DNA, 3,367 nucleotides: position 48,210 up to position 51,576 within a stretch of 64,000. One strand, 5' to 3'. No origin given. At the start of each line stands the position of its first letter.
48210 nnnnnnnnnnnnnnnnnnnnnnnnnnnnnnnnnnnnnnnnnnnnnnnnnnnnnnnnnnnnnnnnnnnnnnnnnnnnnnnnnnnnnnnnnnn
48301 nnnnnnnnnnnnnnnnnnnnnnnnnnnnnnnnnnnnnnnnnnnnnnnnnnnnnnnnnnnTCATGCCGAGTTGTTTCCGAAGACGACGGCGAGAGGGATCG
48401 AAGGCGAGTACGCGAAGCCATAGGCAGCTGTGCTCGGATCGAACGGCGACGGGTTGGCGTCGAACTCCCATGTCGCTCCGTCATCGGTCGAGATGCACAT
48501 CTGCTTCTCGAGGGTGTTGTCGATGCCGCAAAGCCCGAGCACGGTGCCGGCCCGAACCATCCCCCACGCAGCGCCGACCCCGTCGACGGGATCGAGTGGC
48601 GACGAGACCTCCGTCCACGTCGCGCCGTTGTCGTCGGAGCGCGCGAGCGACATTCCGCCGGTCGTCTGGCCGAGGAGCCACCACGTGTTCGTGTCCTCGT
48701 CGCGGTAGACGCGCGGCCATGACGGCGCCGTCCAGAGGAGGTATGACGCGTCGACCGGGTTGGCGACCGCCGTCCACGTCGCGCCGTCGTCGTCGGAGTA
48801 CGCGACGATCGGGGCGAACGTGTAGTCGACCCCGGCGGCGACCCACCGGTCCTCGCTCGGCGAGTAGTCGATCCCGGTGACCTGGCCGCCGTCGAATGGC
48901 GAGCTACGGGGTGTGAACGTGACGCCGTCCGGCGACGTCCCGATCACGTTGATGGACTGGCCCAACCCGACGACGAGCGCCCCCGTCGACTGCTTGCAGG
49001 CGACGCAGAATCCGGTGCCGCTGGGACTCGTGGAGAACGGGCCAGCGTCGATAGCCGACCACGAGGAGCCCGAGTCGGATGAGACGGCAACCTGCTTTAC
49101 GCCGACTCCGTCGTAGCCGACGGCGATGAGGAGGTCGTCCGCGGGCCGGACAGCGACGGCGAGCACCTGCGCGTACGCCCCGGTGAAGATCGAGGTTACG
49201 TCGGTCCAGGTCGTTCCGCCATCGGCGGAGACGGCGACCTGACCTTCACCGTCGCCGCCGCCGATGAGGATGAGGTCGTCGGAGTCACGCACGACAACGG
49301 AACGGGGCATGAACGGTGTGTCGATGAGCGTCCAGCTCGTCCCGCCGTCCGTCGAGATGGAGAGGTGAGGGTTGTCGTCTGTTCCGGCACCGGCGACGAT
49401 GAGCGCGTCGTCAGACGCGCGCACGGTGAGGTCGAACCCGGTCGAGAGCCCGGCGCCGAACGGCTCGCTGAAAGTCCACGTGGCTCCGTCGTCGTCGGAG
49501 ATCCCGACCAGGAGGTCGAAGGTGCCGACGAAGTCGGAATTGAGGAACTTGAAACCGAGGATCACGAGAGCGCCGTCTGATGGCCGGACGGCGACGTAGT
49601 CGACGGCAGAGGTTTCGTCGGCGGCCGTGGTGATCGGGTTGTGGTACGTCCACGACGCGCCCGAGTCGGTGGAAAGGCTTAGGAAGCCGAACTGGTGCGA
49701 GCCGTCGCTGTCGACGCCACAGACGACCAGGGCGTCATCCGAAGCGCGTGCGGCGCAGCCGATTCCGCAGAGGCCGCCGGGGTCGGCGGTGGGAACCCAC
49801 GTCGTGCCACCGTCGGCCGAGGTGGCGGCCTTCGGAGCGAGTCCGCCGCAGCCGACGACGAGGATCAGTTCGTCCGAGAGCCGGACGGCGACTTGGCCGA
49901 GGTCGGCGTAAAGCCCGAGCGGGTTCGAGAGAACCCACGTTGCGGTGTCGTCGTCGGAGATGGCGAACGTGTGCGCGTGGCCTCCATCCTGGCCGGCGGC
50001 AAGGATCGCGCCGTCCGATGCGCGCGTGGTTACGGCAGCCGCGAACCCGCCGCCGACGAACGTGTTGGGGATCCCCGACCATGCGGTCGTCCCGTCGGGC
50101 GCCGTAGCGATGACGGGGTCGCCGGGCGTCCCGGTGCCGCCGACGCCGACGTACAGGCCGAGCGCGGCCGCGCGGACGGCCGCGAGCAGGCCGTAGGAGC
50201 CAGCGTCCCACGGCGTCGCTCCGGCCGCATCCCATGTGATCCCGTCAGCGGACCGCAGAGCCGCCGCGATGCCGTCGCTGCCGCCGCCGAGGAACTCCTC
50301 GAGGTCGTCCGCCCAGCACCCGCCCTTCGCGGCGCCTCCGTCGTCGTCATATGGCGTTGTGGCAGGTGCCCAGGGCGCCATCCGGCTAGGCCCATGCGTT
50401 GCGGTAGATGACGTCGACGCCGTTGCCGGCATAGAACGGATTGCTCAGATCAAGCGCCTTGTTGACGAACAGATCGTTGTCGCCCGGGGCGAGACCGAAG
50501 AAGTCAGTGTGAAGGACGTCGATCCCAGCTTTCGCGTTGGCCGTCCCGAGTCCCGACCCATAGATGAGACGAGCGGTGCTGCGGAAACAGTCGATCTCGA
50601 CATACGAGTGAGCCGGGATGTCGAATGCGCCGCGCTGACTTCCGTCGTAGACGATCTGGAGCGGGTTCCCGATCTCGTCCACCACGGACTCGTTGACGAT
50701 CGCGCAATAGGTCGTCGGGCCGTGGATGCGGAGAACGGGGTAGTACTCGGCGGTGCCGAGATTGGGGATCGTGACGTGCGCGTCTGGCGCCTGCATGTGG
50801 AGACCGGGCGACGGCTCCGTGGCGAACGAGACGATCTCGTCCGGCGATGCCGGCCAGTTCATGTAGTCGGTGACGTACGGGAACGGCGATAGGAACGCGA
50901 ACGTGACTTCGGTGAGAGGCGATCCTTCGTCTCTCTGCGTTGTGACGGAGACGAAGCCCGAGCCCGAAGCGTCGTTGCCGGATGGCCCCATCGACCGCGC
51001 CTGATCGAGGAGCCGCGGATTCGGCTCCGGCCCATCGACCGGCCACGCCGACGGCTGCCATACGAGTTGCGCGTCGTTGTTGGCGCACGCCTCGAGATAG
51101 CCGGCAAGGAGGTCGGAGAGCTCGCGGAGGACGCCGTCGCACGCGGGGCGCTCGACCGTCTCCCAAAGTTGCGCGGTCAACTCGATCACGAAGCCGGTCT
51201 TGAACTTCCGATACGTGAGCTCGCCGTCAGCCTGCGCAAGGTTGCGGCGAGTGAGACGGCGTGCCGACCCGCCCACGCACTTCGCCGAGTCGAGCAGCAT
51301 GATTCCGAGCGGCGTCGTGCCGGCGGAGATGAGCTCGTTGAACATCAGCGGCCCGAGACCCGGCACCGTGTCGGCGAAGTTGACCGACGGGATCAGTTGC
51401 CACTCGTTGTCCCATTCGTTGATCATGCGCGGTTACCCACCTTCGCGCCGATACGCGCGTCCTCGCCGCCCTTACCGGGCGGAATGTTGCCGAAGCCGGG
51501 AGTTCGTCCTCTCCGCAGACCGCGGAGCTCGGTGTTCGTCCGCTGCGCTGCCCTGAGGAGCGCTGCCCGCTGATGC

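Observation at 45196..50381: Two consecutive giant beta-propeller tail proteins (BNR/Asp-box then YVTN repeats)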

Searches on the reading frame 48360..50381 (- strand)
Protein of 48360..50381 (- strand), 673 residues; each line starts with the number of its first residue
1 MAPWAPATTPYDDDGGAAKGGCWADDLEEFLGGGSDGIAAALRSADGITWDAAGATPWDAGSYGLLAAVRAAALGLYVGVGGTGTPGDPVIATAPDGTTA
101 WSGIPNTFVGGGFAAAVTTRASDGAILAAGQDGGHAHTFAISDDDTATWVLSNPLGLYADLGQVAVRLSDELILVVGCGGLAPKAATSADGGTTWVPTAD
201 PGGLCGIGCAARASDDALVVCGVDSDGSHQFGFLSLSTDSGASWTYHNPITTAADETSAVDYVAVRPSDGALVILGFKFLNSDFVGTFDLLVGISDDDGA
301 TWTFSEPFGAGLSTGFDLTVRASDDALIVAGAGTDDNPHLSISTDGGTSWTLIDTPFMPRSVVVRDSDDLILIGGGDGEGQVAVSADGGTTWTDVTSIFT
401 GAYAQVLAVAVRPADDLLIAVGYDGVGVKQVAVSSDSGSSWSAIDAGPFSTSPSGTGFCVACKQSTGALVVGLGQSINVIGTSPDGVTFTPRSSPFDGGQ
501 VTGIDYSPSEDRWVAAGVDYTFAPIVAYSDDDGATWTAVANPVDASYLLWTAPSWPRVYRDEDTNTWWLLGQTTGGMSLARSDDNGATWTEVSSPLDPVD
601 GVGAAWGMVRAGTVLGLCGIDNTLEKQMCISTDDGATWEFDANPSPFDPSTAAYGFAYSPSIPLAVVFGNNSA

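Call 6: search_protein_families(library=pfam, proteins=[window:48360-50381:-], max_evalue=0.01)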
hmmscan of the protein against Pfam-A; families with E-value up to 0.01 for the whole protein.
window:48360-50381:- (673 aa): 7 families
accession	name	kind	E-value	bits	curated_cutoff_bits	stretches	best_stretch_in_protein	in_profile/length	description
PF13088.12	BNR_2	-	1.3e-14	54.6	31.4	3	237-443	25-250/277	BNR repeat-like domain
PF15902.12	Sortilin-Vps10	-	1.2e-12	47.8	33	1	294-397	5-114/446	Sortilin, neurotensin receptor 3,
PF02012.26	BNR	-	2.1e-09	36.4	27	0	528-537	2-11/12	BNR/Asp-box repeat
PF24316.1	Tli3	-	1.8e-06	28.7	27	0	212-262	59-115/129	T6SS Tli3 immunity protein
PF13859.12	BNR_3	-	1.4e-05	25.1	27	0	234-395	32-213/308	BNR repeat-like domain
PF21471.3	Reelin_subrepeat-B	-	3.3e-05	24.1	27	0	525-559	61-78/127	Reelin subrepeat B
PF03174.19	CHB_HEX_C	-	0.0051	17.2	23.6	0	526-545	37-57/76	Chitobiase/beta-hexosaminidase C-terminal domain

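Call 7: search_protein_families(library=phrogs, proteins=[window:48360-50381:-], max_evalue=0.01)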
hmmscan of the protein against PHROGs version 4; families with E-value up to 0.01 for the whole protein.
window:48360-50381:- (673 aa): 0 families

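Call 27: find_homologous_proteins(query=window:48360-50381:-, max_evalue=0.00001)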
Query window:48360-50381:- (673 aa): 11 proteins with E <= 0.00001 among 8000 candidates.
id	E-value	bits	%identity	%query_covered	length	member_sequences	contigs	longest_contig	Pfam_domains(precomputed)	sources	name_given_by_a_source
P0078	0.0e+0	1489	100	100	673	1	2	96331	PF13859.13,PF25852.1,PF24316.2,PF21471.4,PF02012.27,PF15902.13,PF13088.13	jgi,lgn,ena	-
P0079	2.6e-272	924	68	100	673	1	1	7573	PF25852.1,PF02012.27,PF15902.13,PF13088.13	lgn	-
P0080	5.0e-119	417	43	99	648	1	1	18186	PF25852.1,PF24316.2,PF02012.27,PF15902.13,PF13088.13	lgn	-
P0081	3.1e-114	401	44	99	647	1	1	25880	PF25852.1,PF02012.27,PF15902.13,PF13088.13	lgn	-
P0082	6.8e-12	63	26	71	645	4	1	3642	PF15899.12,PF25852.1,PF14870.13,PF02012.27,PF15902.13,PF13088.13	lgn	-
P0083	5.3e-10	56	29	15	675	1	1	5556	PF10647.16,PF25852.1,PF14870.13,PF02012.27,PF15902.13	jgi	jgi:photosystem II stability/assembly factor-like uncharacterized protein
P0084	2.9e-9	54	27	47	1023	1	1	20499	PF17957.8,PF14870.13,PF05345.19,PF02012.27,PF15902.13,PF13088.13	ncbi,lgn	-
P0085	2.6e-7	48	33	16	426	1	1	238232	PF14870.13,PF15902.13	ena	-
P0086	4.0e-7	47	27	49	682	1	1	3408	PF25852.1,PF24316.2,PF02012.27,PF15902.13,PF13088.13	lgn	-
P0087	2.6e-6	44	24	85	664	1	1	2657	PF25852.1,PF14870.13,PF02012.27,PF15902.13,PF13088.13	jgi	jgi:photosystem II stability/assembly factor-like uncharacterized protein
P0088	5.3e-6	43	27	38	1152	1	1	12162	PF13229.13,PF07494.18,PF25852.1,PF15902.13,PF05048.20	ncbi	-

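Call 28: find_encoding_contigs(protein=P0078, flank=10000, max_places=3)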
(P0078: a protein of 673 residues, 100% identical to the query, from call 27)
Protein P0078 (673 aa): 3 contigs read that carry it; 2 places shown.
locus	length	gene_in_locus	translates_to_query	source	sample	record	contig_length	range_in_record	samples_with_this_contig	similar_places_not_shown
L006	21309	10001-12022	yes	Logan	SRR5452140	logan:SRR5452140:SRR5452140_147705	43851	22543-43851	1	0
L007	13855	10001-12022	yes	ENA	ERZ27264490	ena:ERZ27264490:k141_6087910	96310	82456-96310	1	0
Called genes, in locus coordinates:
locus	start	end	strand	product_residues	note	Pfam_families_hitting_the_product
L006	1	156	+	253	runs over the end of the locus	PF07460:NUMOD3 (faint)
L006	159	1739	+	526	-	-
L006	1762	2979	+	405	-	-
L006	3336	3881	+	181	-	-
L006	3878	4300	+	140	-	PF04883:HK97-gp10_like (weak)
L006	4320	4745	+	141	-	-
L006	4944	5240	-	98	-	PF13392:HNH_3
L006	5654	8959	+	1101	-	-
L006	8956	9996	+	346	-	-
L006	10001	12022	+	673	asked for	PF25852:DUF6242_C (faint), PF02012:BNR (faint), PF13088:BNR_2 (faint), PF13859:BNR_3 (faint), PF15902:Sortilin-Vps10 (faint), PF21471:Reelin_subrepeat-B (faint), PF24316:Tli3 (faint)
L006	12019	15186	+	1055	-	PF22494:choice_anch_I (faint), PF23414:Beta-prop_EML_2 (faint), PF24814:WD40_Prp19 (faint), PF25174:Beta-prop_THOC3, PF23381:Beta-prop_IFT122_1st (weak), PF21783:YNCE (weak), PF10282:Lactonase (weak), PF25174:Beta-prop_THOC3, +6 more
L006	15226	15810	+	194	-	-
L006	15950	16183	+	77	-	-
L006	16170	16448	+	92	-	-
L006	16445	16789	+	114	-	-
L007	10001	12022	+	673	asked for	PF25852:DUF6242_C (faint), PF02012:BNR (faint), PF13088:BNR_2 (faint), PF13859:BNR_3 (faint), PF15902:Sortilin-Vps10 (faint), PF21471:Reelin_subrepeat-B (faint), PF24316:Tli3 (faint)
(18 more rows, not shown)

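Call 38: search_dna_similar(query=window:48360-50381:-, collection=phages, mode=protein, max_rows=20, max_evalue=0.001)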
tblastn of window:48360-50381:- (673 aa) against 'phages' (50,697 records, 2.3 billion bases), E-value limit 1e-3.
No match.

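Call 43: predict_structure(alignment_id=A2)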
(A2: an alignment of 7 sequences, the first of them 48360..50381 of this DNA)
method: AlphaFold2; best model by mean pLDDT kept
length: 673 residues; sequences in the alignment: 7
mean_pLDDT: 80.8   pTM: 0.74
mean pLDDT of the five models: 80.8, 76.9, 68.3, 63.6, 58.5
residues with pLDDT >= 90: 227; 70-90: 291; 50-70: 133; < 50: 22
segments of 3 or more residues with pLDDT < 50: 1-10, 12-15, 550-552
pLDDT, mean of each block of 10 residues (from residue 1): 39 52 67 58 68 63 70 79 65 67 68 90 93 81 92 77 87 85 81 89 81 94 78 92 91 76 92 89 65 93 88 81 93 81 91 92 94 90 90 88 88 95 86 94 88 74 84 78 83 83 86 88 87 89 67 72 87 85 89 84 79 83 76 89 62 68 67 45
secondary structure, 60 per line:
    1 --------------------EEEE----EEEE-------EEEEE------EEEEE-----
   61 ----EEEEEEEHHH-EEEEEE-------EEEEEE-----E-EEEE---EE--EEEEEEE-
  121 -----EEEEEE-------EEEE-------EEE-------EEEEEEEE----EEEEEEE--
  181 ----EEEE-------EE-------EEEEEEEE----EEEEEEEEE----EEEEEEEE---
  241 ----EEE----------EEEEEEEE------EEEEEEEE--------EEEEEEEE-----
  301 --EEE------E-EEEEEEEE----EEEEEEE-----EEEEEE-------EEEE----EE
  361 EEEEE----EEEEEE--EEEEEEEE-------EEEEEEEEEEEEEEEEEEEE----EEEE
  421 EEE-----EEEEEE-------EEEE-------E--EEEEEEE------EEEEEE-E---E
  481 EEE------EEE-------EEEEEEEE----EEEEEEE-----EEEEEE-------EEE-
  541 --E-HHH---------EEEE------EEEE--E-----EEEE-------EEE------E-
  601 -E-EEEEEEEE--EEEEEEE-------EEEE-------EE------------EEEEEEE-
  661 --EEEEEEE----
elements in order: E21-24 E29-32 E40-44 E51-55 E65-71 E76-81 E89-94 E102-105 E113-119 E126-131 E139-142 E150-152 E160-167 E172-178 E185-188 E205-212 E217-225 E230-237 E245-247 E258-265 E272-279 E288-295 E303-305 E314-321 E326-332 E338-343 E351-354 E359-365 E370-375 E378-385 E393-412 E417-423 E429-434 E442-445 E456-462 E469-474 E480-483 E490-492 E500-507 E512-518 E524-529 E537-539 E557-560 E567-570 E579-582 E590-592 E604-611 E614-620 E628-631 E653-659 E663-669

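Call 45: fold_search(model_id=the predicted structure, library=pdb)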
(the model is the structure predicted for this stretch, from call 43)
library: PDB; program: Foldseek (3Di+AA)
matches with E <= 10: 1810; with E <= 0.001: 1565
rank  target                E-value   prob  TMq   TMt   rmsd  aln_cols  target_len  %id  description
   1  5fkt_A                3.1e-22  1.00  0.29  0.27  25.8       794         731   17  Unraveling the first step of xyloglucan degradation by the soil saprophyte Cellvibrio japonicus through the functional (released 2015-11-04)
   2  5fkq_A                1.5e-21  1.00  0.28  0.26  26.1       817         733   18  Unraveling the first step of xyloglucan degradation by the soil saprophyte Cellvibrio japonicus through the functional (released 2015-11-04)
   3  5fkt_B                2.3e-21  1.00  0.30  0.27  25.8       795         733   17  Unraveling the first step of xyloglucan degradation by the soil saprophyte Cellvibrio japonicus through the functional (released 2015-11-04)
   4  5fkq_B                1.1e-20  1.00  0.29  0.27  25.8       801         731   17  Unraveling the first step of xyloglucan degradation by the soil saprophyte Cellvibrio japonicus through the functional (released 2015-11-04)
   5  4lgn                  1.1e-18  1.00  0.29  0.27  26.3       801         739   16  The structure of Acidothermus cellulolyticus family 74 glycoside hydrolase (released 2013-12-11)
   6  6p2o_A                2.5e-18  1.00  0.28  0.26  26.3       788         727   17  Crystal structure of Streptomyces rapamycinicus GH74 in complex with xyloglucan fragments XLLG and XXXG (released 2019-07-31)
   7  5jwz_A                4.6e-18  1.00  0.28  0.26  26.0       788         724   16  Structure of a Putative Xyloglucanase from the Cellulolytic Bacteria Streptomyces sp. SirexAA-E (released 2016-06-01)
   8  5jwz_B                6.2e-18  1.00  0.27  0.26  26.0       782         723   16  Structure of a Putative Xyloglucanase from the Cellulolytic Bacteria Streptomyces sp. SirexAA-E (released 2016-06-01)
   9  7kn8_B                7.2e-18  1.00  0.29  0.28  26.3       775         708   17  Crystal structure of the GH74 xyloglucanase from Xanthomonas campestris (Xcc1752) (released 2021-05-26)
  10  2cn3_A                1.8e-17  1.00  0.29  0.27  26.2       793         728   17  Crystal Structures of Clostridium thermocellum Xyloglucanase (released 2006-05-22)
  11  6p2l_A                3.9e-17  1.00  0.42  0.42  14.5       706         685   16  Crystal structure of Niastella koreensis GH74 (NkGH74) enzyme (released 2019-07-31)
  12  3a0f                  8.0e-17  1.00  0.27  0.25  26.5       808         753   14  The crystal structure of Geotrichum sp. M128 xyloglucanase (released 2009-09-08)
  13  9qaw_B                4.7e-16  1.00  0.26  0.05  37.8       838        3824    9  CryoEM structure of the human LRP2 receptor ectodomain in complex with LRPAP1 (released 2026-03-11)
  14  9cwm_A                6.8e-16  1.00  0.28  0.06  33.8       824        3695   12  Cryo-EM structure of human Low-density lipoprotein receptor-related protein 2 (released 2025-08-06)
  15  2ebs_A                6.8e-16  1.00  0.27  0.24  26.3       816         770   14  Crystal Structure Anaalysis of Oligoxyloglucan reducing-end-specific cellobiohydrolase (OXG-RCBH) D465N Mutant Complex (released 2007-06-26)
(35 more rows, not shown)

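Call 46: search_solved_structures(query=window:48360-50381:-, max_evalue=0.01, show_alignments=2)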
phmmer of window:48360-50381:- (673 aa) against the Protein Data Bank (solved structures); distinct sequences matched with E-value up to 0.01: 0.

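Call 49: fold_search(model_id=the predicted structure, library=viral)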
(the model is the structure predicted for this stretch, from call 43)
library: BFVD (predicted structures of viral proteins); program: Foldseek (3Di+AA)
matches with E <= 10: 776; with E <= 0.001: 262
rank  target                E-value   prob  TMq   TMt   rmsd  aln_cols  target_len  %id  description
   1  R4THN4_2              6.8e-21  1.00  0.24  0.19  28.3       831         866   16  (no name in the UniProt tables at hand)
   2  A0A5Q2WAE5            9.2e-20  1.00  0.27  0.25  25.9       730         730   18  (no name in the UniProt tables at hand)
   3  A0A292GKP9            2.3e-18  1.00  0.30  0.17  23.5       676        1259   14  (no name in the UniProt tables at hand)
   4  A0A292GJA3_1          3.3e-18  1.00  0.20  0.10  31.8       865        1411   12  (no name in the UniProt tables at hand)
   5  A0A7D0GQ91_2          3.1e-16  1.00  0.21  0.16  27.0       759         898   13  (no name in the UniProt tables at hand)
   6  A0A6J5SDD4            3.6e-16  1.00  0.24  0.23  27.1       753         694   14  WD40/YVTN repeat-like-containing domain containing protein [uncultured Caudovirales phage]
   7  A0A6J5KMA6            2.9e-15  1.00  0.18  0.17  22.8       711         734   15  Uncharacterized protein [uncultured Caudovirales phage]
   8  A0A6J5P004            5.6e-15  1.00  0.25  0.20  25.4       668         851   14  Uncharacterized protein [uncultured Caudovirales phage]
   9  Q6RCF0                1.0e-13  1.00  0.18  0.26  26.3       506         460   17  Outer capsid protein [Vibrio phage VP2]
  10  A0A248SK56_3          2.6e-13  1.00  0.17  0.11  30.1       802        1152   10  (no name in the UniProt tables at hand)
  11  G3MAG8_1              4.5e-13  1.00  0.36  0.28  22.4       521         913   16  Gp427 [Bacillus phage G]
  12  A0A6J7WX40            8.7e-13  1.00  0.26  0.17  24.1       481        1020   17  Intramolecular chaperone auto-processing domain containing protein [uncultured Caudovirales phage]
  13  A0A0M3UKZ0            1.1e-12  1.00  0.20  0.14  25.4       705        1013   16  Tail fiber protein [Caulobacter phage Percy]
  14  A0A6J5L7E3            3.0e-12  1.00  0.27  0.26  18.5       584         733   17  DUF6242 domain-containing protein [uncultured Caudovirales phage]
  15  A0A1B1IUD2            4.0e-12  1.00  0.19  0.13  20.7       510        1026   15  (no name in the UniProt tables at hand)
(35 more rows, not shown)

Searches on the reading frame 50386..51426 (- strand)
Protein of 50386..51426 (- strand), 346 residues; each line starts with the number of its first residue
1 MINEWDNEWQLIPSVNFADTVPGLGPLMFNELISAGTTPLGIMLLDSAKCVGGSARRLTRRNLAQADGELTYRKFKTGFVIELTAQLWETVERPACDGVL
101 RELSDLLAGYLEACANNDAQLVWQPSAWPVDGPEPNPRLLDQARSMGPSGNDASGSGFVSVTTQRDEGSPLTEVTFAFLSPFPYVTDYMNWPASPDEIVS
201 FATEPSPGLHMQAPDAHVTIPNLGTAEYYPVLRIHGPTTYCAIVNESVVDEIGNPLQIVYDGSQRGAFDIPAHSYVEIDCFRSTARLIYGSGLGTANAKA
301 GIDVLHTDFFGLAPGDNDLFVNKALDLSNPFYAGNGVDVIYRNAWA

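Call 6: search_protein_families(library=pfam, proteins=[window:50386-51426:-], max_evalue=0.01)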
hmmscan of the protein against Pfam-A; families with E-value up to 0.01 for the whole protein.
window:50386-51426:- (346 aa): 0 families

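Call 7: search_protein_families(library=phrogs, proteins=[window:50386-51426:-], max_evalue=0.01)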
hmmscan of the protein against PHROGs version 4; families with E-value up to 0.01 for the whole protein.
window:50386-51426:- (346 aa): 3 families
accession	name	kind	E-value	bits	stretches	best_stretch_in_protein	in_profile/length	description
phrog_33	-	tail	1.3e-05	25.4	1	166-334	145-266/651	distal tail protein Dit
phrog_5577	-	tail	0.0032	17.9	0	212-345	187-294/295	minor tail protein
phrog_202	-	tail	0.0054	16.6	0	173-258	137-211/523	distal tail protein Dit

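Call 36: search_solved_structures(query=window:50386-51426:-, max_evalue=1)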
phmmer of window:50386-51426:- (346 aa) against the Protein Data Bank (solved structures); distinct sequences matched with E-value up to 1: 0.

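Call 82: search_solved_structures(query=A5, max_evalue=10)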
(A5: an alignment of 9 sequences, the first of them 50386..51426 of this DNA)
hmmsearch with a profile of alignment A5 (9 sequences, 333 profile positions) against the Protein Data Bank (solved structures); distinct sequences matched with E-value up to 10: 0.

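Call 83: search_protein_families(library=phrogs, alignment_id=A5, max_evalue=0.01)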
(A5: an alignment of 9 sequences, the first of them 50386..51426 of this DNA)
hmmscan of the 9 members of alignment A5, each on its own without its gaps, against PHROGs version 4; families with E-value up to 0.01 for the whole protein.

A. member 1, window:50386-51426:- (346 aa): 3 families
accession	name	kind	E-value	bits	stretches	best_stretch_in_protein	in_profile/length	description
phrog_33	-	tail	1.3e-05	25.4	1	166-334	145-266/651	distal tail protein Dit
phrog_5577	-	tail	0.0032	17.9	0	212-345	187-294/295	minor tail protein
phrog_202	-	tail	0.0054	16.6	0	173-258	137-211/523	distal tail protein Dit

B. families by the number of members that match (of 9 scanned): 3 families
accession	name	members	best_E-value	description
phrog_33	-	9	4.2e-12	distal tail protein Dit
phrog_5577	-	8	9.1e-08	minor tail protein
phrog_202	-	2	0.0054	distal tail protein Dit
